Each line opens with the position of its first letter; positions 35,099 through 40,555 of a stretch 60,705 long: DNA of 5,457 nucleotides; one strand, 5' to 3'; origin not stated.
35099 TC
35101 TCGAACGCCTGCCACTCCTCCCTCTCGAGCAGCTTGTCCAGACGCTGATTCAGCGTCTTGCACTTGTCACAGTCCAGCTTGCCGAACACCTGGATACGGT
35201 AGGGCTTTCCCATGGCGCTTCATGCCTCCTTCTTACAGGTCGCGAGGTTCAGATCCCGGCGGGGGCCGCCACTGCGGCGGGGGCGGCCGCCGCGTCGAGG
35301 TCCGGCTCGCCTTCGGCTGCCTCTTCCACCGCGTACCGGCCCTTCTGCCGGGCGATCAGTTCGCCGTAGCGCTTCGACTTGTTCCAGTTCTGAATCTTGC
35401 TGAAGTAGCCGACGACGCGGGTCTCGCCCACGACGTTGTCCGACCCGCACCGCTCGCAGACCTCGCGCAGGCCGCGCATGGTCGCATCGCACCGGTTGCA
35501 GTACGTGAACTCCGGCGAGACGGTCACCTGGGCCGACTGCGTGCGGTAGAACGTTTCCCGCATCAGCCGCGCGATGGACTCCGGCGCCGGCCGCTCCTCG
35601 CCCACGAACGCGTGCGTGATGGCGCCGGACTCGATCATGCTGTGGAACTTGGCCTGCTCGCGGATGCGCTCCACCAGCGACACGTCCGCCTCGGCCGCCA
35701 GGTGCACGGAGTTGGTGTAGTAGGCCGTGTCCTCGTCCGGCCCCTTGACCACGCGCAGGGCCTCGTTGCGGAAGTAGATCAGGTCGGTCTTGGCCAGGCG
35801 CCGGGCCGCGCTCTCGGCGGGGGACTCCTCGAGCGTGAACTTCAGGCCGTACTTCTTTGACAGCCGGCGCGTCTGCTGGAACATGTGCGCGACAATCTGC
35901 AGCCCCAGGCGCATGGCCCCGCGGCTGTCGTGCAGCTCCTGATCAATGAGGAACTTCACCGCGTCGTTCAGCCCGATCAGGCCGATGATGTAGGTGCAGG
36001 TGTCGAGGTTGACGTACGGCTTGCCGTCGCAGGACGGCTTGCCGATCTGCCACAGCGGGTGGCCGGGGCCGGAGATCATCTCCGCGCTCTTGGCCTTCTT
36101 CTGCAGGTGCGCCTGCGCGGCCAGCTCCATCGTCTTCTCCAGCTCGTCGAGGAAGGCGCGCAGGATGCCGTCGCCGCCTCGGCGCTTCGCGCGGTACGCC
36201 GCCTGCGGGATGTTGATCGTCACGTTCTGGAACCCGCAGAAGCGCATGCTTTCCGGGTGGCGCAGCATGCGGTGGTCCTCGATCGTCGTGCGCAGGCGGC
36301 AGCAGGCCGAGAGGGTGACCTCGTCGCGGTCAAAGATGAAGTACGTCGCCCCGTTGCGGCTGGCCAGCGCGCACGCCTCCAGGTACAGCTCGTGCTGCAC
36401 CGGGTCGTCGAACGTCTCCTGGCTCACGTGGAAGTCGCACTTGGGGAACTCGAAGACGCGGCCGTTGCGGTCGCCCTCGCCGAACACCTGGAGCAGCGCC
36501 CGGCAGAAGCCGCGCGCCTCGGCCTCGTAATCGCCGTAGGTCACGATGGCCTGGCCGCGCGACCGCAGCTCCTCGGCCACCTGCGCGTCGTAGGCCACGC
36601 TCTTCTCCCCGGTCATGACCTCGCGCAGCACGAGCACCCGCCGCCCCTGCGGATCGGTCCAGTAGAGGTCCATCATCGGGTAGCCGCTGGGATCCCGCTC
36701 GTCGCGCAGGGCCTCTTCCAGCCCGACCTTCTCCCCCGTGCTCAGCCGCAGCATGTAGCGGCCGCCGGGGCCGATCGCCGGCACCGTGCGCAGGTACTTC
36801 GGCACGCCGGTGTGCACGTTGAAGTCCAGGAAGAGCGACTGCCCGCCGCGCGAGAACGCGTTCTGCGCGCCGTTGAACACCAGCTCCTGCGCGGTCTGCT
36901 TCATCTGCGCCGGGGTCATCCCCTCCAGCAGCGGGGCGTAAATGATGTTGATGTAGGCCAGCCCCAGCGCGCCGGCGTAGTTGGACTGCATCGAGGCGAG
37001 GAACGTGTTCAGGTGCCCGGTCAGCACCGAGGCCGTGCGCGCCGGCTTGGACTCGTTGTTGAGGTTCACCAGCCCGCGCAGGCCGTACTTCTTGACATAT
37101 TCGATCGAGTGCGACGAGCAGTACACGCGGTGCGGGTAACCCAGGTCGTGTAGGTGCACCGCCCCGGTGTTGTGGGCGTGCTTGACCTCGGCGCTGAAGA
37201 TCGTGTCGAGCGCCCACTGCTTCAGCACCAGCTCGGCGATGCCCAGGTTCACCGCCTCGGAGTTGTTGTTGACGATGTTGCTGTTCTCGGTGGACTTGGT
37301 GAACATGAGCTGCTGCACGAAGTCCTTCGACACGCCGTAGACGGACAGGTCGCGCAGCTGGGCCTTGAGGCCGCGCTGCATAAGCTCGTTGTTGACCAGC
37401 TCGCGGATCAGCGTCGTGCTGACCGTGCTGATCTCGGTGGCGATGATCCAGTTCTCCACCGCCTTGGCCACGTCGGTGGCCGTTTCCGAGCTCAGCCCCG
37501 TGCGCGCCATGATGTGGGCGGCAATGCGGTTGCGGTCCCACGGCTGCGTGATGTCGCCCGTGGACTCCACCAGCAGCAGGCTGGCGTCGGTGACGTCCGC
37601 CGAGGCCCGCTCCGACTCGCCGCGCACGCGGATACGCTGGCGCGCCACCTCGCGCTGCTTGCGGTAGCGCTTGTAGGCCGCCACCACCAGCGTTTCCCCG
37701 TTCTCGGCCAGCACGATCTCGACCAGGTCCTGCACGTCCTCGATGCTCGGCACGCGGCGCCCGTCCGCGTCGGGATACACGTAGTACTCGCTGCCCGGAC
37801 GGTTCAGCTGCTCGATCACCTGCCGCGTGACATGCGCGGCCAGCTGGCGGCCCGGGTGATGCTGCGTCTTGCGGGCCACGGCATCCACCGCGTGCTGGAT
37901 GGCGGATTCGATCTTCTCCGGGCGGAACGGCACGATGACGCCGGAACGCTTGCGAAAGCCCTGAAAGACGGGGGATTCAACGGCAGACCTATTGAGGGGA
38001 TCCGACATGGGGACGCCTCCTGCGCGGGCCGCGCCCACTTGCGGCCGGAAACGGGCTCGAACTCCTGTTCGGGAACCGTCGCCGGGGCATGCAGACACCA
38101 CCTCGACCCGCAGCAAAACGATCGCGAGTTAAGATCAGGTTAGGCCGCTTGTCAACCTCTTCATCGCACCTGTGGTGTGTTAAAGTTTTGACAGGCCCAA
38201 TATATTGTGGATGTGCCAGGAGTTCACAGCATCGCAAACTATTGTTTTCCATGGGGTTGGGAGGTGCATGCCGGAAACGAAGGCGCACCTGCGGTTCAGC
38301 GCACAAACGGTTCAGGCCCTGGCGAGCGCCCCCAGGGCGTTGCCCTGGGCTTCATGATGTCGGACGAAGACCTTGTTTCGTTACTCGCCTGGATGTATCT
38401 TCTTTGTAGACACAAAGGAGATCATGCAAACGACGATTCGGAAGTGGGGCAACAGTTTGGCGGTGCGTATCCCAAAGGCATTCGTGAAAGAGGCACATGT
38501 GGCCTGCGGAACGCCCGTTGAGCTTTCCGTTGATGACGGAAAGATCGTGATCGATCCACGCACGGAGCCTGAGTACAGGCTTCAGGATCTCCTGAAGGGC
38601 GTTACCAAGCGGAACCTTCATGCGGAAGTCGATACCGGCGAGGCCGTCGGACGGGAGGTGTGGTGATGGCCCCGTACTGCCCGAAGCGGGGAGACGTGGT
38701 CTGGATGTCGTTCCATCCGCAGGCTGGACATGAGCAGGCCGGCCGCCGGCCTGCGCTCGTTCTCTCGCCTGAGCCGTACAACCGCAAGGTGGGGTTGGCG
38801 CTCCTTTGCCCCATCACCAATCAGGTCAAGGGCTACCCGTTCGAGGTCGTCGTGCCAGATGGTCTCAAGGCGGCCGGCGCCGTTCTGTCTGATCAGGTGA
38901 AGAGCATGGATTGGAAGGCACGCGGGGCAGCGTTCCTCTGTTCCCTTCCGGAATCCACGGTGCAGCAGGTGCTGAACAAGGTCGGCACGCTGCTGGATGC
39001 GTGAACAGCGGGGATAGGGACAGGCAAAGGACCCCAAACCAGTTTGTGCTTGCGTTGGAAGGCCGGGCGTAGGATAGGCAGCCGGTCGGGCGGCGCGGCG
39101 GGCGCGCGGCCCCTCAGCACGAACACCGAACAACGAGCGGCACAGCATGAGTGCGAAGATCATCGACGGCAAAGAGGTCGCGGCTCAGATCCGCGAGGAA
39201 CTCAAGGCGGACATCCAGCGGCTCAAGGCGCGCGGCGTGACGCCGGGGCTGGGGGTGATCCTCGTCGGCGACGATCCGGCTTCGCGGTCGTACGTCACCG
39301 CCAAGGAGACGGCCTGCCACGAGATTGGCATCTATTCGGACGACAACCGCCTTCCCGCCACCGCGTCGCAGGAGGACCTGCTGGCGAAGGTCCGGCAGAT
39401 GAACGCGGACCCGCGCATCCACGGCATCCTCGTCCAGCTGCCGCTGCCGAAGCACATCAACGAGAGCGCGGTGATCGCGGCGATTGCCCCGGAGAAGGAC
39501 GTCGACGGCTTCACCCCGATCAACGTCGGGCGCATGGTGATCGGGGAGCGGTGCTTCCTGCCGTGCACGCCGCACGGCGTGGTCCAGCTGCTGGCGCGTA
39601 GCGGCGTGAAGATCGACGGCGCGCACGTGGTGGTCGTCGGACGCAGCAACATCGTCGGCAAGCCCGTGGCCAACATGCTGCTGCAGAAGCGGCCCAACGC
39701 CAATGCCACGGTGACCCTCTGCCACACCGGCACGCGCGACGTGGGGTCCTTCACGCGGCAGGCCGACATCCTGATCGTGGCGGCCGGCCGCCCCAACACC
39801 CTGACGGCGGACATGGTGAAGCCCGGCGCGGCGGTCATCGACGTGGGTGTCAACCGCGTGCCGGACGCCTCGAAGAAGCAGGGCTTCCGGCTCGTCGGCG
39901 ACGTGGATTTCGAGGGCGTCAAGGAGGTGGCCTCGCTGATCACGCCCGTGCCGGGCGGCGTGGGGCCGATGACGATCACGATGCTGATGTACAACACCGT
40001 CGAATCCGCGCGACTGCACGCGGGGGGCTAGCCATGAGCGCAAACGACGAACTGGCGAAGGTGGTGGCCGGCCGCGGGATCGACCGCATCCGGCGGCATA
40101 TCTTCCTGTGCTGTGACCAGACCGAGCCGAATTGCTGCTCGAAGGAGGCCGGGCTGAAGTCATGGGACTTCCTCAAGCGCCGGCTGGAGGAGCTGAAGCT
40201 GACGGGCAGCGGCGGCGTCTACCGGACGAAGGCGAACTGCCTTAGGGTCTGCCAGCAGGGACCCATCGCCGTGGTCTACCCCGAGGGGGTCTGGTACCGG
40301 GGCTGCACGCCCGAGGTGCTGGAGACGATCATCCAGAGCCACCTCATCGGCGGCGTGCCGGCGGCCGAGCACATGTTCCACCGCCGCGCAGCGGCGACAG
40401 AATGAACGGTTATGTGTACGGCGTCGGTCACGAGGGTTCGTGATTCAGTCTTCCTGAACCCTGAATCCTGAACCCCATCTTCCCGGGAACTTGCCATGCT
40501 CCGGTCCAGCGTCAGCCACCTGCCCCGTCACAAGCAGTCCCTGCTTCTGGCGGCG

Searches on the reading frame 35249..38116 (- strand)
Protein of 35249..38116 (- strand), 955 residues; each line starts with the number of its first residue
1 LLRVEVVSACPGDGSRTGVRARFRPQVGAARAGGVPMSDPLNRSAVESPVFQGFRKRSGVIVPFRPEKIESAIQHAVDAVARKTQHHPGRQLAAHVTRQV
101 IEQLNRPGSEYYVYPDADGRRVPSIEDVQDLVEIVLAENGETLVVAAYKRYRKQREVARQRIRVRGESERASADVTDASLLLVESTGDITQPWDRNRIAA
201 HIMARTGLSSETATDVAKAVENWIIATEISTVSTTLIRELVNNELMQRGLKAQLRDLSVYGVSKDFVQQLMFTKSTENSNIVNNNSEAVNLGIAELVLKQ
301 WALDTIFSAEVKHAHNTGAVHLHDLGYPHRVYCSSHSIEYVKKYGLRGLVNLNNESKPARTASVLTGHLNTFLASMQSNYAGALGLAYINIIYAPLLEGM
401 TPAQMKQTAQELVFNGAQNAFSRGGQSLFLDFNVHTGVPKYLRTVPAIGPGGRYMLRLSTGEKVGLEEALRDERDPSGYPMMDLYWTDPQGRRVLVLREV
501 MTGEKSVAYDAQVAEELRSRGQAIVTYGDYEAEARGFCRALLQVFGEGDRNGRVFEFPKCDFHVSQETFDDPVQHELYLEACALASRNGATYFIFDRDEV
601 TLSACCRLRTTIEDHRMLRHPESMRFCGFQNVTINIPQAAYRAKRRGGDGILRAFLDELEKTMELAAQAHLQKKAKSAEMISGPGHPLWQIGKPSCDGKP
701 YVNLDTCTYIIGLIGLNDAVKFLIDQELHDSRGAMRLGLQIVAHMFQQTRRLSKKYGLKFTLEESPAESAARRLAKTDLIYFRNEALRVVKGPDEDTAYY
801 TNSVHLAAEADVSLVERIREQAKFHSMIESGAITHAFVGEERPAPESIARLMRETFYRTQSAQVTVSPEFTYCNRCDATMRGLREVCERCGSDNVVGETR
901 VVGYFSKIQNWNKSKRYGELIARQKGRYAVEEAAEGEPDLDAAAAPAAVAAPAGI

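Call 60: search_protein_families(library=pfam, proteins=[window:35249-38116:-], max_evalue=0.1)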
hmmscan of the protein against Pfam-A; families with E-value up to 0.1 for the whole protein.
window:35249-38116:- (955 aa): 2 families
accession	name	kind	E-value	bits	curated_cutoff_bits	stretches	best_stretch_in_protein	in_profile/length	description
PF13597.11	NRDD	-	1.5e-111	374.2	26.2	1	277-924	1-560/562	Anaerobic ribonucleoside-triphosphate reductase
PF03477.21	ATP-cone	-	1.3e-20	74.1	25.8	2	55-156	4-87/88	ATP cone domain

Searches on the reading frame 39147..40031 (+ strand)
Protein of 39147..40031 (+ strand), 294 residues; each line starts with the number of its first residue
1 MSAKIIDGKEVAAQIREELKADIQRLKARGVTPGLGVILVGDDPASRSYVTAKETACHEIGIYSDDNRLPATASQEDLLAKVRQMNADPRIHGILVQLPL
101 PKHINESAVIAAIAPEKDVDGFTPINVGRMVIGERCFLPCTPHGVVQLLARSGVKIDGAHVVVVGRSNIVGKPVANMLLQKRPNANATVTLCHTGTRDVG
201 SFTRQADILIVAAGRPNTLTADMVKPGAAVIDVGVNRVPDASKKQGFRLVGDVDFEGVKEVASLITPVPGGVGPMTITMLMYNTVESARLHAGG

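Call 60: search_protein_families(library=pfam, proteins=[window:39147-40031:+], max_evalue=0.1)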
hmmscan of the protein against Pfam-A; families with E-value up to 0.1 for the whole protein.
window:39147-40031:+ (294 aa): 2 families
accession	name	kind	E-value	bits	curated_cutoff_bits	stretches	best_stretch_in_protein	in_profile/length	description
PF02882.25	THF_DHG_CYH_C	-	1.1e-68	230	27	1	124-290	2-158/160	Tetrahydrofolate dehydrogenase/cyclohydrolase, NAD(P)-binding domain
PF00763.28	THF_DHG_CYH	-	1e-45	155.1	32.8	1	6-120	1-115/115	Tetrahydrofolate dehydrogenase/cyclohydrolase, catalytic domain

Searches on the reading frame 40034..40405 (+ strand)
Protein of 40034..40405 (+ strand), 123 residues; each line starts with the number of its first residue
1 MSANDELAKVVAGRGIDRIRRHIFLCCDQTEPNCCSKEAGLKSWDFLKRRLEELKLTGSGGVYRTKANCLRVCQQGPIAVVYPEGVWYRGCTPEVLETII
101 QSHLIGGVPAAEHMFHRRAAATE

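Call 60: search_protein_families(library=pfam, proteins=[window:40034-40405:+], max_evalue=0.1)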
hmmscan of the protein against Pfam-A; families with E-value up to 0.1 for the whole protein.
window:40034-40405:+ (123 aa): 2 families
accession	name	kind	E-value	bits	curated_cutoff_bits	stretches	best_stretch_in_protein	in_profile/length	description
PF01257.25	2Fe-2S_thioredx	-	0.018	15.3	24.8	1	24-101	68-142/145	Thioredoxin-like [2Fe-2S] ferredoxin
PF10853.13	DUF2650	-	0.053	13.6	22.9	1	22-36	8-22/37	Protein of unknown function (DUF2650)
